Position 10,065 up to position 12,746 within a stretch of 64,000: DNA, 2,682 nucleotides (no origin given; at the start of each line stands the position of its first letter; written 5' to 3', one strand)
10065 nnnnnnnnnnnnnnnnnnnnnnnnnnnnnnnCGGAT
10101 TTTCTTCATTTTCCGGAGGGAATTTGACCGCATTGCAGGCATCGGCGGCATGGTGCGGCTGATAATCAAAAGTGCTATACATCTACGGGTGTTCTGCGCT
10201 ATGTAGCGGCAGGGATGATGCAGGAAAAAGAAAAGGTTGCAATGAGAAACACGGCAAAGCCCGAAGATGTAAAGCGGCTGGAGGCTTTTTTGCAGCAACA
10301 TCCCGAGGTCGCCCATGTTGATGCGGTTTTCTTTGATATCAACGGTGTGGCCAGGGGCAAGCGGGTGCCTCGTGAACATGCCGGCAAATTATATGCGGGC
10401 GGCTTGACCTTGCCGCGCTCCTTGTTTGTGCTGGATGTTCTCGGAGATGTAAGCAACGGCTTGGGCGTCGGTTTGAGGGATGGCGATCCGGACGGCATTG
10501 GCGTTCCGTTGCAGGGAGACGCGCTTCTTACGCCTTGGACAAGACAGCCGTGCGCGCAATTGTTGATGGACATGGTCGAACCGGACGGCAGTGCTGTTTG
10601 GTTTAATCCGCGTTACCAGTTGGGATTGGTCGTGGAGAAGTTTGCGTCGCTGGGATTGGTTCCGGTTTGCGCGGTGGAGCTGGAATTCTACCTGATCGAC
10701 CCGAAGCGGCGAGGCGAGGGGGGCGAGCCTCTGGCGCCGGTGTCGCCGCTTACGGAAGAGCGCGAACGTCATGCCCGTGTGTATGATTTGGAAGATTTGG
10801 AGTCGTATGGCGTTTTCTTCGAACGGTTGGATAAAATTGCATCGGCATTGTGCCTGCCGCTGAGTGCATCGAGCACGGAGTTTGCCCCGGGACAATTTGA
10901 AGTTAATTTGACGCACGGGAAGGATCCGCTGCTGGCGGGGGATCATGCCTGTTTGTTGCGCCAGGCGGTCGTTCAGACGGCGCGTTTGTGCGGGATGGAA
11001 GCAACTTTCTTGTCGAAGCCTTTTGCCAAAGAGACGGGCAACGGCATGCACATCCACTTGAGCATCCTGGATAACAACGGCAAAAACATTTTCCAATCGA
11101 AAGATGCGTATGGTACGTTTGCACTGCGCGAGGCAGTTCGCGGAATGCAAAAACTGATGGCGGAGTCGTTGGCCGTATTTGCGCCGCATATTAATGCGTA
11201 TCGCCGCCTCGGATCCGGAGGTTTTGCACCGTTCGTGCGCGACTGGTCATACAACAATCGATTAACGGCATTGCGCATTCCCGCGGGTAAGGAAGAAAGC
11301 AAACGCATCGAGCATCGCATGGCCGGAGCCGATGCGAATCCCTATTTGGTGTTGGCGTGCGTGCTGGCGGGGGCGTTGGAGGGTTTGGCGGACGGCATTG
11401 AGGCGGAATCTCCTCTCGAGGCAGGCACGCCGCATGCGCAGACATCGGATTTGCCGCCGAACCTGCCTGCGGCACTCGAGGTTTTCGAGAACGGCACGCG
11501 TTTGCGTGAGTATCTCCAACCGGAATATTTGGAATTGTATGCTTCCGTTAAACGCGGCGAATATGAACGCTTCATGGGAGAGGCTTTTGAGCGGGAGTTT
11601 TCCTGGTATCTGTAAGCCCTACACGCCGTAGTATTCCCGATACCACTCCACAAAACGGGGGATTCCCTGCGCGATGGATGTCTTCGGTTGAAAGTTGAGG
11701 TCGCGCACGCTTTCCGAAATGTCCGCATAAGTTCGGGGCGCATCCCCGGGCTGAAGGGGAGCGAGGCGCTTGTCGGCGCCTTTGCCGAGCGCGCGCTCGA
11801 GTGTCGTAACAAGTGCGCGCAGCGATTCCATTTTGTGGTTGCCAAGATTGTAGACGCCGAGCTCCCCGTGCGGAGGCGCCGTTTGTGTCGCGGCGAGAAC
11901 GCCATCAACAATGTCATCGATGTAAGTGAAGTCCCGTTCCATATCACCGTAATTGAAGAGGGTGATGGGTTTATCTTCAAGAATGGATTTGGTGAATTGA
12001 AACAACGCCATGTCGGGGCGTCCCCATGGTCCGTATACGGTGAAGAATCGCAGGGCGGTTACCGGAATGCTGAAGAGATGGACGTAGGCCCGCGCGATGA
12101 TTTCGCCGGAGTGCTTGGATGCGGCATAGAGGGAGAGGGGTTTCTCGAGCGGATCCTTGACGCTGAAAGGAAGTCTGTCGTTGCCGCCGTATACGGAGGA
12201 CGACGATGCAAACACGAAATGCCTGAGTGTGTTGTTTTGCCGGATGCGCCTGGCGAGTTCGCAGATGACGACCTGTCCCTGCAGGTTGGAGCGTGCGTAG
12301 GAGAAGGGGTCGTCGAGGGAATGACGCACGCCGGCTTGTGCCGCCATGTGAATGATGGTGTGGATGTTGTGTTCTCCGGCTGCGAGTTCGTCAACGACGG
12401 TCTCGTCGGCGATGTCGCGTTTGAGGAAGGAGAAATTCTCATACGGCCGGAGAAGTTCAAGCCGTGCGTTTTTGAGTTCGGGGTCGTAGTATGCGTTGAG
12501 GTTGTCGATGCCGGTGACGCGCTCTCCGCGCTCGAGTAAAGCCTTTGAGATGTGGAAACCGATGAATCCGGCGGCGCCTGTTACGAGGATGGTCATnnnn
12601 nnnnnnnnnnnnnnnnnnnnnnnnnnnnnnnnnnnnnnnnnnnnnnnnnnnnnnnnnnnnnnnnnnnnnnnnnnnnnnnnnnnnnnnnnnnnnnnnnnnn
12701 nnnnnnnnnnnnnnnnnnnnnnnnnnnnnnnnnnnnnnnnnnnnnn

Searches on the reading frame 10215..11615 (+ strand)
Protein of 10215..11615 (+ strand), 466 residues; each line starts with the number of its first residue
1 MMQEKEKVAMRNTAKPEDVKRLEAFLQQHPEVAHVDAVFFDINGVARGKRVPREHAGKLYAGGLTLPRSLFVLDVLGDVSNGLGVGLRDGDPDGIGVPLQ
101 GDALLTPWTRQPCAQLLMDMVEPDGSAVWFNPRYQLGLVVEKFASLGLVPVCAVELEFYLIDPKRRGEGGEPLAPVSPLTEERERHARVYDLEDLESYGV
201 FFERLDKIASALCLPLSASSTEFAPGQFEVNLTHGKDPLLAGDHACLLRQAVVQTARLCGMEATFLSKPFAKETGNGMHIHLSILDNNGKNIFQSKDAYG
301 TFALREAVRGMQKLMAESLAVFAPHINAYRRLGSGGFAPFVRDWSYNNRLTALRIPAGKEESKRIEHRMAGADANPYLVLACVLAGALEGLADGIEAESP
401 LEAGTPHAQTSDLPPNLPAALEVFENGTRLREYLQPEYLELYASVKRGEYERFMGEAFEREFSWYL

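Call 11: search_protein_families(library=pfam, proteins=[window:10215-11615:+], max_evalue=0.00001)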
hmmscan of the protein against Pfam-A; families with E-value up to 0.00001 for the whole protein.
window:10215-11615:+ (466 aa): 1 family
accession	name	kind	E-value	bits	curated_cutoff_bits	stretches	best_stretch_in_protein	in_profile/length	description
PF00120.29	Gln-synt_C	-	5.9e-82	275.9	24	1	131-465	3-344/344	Glutamine synthetase, catalytic domain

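Call 19: find_related_loci(query=window:10215-11615:+, collection=genome_contigs, flank=10000)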
Query window:10215-11615:+ (466 aa) in genome_contigs; peptide patterns used: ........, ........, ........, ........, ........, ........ (x = any residue, [..] = any of these).
450 stretches matched a pattern; 326 encode a relative of the query (tblastn E <= 1e-3); the best 80 are kept; 80 distinct loci.
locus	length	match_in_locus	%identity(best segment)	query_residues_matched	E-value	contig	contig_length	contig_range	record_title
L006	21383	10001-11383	87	8-466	0e+0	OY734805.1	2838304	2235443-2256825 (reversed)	MAG: Parvibaculaceae bacterium isolate 51e5c1c7-ca35-47dd-aac9-cafed5da93c6 genome assembly, chromosome: 1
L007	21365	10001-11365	43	10-466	8e-127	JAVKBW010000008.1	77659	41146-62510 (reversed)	MAG: Alphaproteobacteria bacterium isolate F4-SAH-03 k141_79638, whole genome shotgun sequence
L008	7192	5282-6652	42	8-466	5e-125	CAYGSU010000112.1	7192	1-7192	MAG TPA_asm: uncultured Flavobacteriaceae bacterium isolate ERP117304_co2_140 genome assembly, contig: NODE_7840_length_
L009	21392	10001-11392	43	5-466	6e-124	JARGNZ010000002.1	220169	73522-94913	MAG: Parvibaculaceae bacterium isolate bin_ce_oilr1.015 NODE_62_length_220169_cov_8.143889, whole genome shotgun sequenc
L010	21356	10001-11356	44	16-466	2e-122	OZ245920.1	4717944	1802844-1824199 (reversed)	MAG: Pacificispira sp. isolate 43e0e648-b908-4bb6-a9bc-4fcf75b264f0 genome assembly, chromosome: 1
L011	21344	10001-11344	45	17-466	2e-121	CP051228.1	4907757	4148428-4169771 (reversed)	MAG: Mesoflavibacter sp. isolate ih5 chromosome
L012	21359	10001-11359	45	15-466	7e-120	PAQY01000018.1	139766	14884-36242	MAG: Rhodospirillaceae bacterium isolate SP123 MHASMcontig_2033001, whole genome shotgun sequence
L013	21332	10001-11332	43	22-466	7e-120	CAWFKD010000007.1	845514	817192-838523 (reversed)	MAG: uncultured Alphaproteobacteria bacterium isolate MFD02242.bin.2.142 genome assembly, contig: contig_2450, whole gen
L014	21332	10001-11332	45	22-466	2e-119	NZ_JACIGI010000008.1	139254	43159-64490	Roseospira goensis strain JA135 Ga0394285_08, whole genome shotgun sequence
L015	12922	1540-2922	45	8-466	1e-118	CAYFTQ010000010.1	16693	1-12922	MAG TPA_asm: uncultured Roseospira sp. isolate ERP107533_co1_39 genome assembly, contig: NODE_2744_length_16693_cov_5.82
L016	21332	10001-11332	43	22-466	1e-118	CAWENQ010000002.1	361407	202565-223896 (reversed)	MAG: uncultured Alphaproteobacteria bacterium isolate MFD02360.bin.1.49 genome assembly, contig: contig_11477, whole gen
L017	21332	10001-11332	45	22-466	2e-117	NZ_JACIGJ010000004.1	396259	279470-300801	Roseospira marina strain DSM 15113 Ga0394286_04, whole genome shotgun sequence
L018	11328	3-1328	46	26-466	3e-117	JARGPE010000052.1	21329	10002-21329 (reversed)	MAG: Alphaproteobacteria bacterium isolate bin_ma_oilr2.020 NODE_1377_length_21329_cov_4.997039, whole genome shotgun se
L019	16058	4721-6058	44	22-466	1e-116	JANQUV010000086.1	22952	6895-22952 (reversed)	MAG: Haliea sp. isolate MAG_44 P22051_102_S30_metaspades_4128_22952_cov_12, whole genome shotgun sequence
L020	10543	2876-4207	43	22-466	2e-116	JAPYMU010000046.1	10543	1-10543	MAG: Arenicellales bacterium isolate r_stze1 Seq46, whole genome shotgun sequence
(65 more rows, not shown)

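Call 24: search_protein_families(library=pfam, proteins=[L006:8812-9861:+, L006:7454-8779:+, L006:6948-7457:+, L006:5643-6944:+, L006:4310-5629:+, L006:2636-3613:+, L006:543-2588:-], max_evalue=0.00001)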
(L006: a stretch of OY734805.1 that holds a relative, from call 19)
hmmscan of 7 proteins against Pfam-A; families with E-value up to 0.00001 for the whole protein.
L006:8812-9861:+ (349 aa): 1 family
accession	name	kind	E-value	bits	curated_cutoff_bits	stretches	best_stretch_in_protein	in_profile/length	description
PF03480.18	DctP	-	3.2e-19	69.8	23.4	1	58-320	21-283/286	Bacterial extracellular solute-binding protein, family 7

L006:7454-8779:+ (441 aa): 1 family
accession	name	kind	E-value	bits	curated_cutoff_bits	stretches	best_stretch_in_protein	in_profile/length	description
PF06808.19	DctM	-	6.5e-69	233.2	23.8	1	11-430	1-413/413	Tripartite ATP-independent periplasmic transporter, DctM component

L006:6948-7457:+ (169 aa): 1 family
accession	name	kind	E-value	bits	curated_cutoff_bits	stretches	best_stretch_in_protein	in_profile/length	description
PF04290.18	DctQ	-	4.5e-22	78.8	28.3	1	30-160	1-130/132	Tripartite ATP-independent periplasmic transporters, DctQ component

L006:5643-6944:+ (433 aa): 1 family
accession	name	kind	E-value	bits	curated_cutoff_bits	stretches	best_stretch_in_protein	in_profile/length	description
PF00120.29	Gln-synt_C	-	3.7e-95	319.3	24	1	98-430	2-344/344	Glutamine synthetase, catalytic domain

L006:4310-5629:+ (439 aa): 3 families
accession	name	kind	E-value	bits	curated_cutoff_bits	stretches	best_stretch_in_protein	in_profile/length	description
PF01645.23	Glu_synthase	-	5.3e-94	315.8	20.4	1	80-404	59-368/369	Conserved region in glutamate synthase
PF01070.24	FMN_dh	-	2.7e-13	50.1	24.9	1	215-333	207-311/350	FMN-dependent dehydrogenase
PF00478.31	IMPDH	-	2.3e-08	33.9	25.6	1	240-325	158-237/345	IMP dehydrogenase / GMP reductase domain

L006:2636-3613:+ (325 aa): 2 families
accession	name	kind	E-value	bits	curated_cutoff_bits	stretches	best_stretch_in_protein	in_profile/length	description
PF13522.11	GATase_6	-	6.3e-18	65.5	27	1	165-295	8-130/130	Glutamine amidotransferase domain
PF13537.11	GATase_7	-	3.6e-15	56.5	25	1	174-299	2-121/123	Glutamine amidotransferase domain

L006:543-2588:- (681 aa): 1 family
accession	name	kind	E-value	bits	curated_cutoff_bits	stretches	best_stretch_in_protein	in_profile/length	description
PF00120.29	Gln-synt_C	-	3.3e-76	257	24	2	493-676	158-344/344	Glutamine synthetase, catalytic domain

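Call 74: search_protein_families(library=ncbifam, proteins=[window:10215-11615:+], max_evalue=1e-20)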
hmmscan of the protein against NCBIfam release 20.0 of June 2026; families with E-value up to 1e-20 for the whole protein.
window:10215-11615:+ (466 aa): 4 families
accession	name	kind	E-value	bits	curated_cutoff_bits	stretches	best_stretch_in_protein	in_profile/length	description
TIGR03105.1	gln_synth_III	equivalog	1.4e-55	188.5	469.6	1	30-460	8-428/435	type III glutamate--ammonia ligase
TIGR00653.1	GlnA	equivalog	3e-47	161.4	429.15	1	31-466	11-461/462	type I glutamate--ammonia ligase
NF045547.1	GGputSyn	equivalog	1.5e-44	152.5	650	1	31-457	13-434/438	gamma-glutamylputrescine synthetase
NF007006.0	PRK09469.1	equivalog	8.5e-21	74.1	845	0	243-399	234-391/469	glutamate--ammonia ligase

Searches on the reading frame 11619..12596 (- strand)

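Call 11: search_protein_families(library=pfam, proteins=[window:11619-12596:-], max_evalue=0.00001)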
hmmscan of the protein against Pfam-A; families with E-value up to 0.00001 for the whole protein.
window:11619-12596:- (325 aa): 7 families
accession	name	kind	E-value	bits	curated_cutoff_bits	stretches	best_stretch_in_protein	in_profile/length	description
PF01370.27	Epimerase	-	1.9e-54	185.1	20.9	1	3-252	1-240/240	NAD dependent epimerase/dehydratase family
PF16363.11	GDP_Man_Dehyd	-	7.2e-47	160.9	27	1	4-313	1-330/332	GDP-mannose 4,6 dehydratase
PF04321.23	RmlD_sub_bind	-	2.2e-15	56.9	27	1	1-260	1-221/287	RmlD substrate binding domain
PF01073.25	3Beta_HSD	-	2e-11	43.9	22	1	4-238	1-231/280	3-beta hydroxysteroid dehydrogenase/isomerase family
PF07993.18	NAD_binding_4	-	5.6e-09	36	20.1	1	5-189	1-209/258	Male sterility protein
PF02719.21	Polysacc_synt_2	-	6.4e-07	29.3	20.2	1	3-253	1-232/293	Polysaccharide biosynthesis protein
PF08659.16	KR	-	6.5e-06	26.6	22.6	1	2-138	2-142/180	KR domain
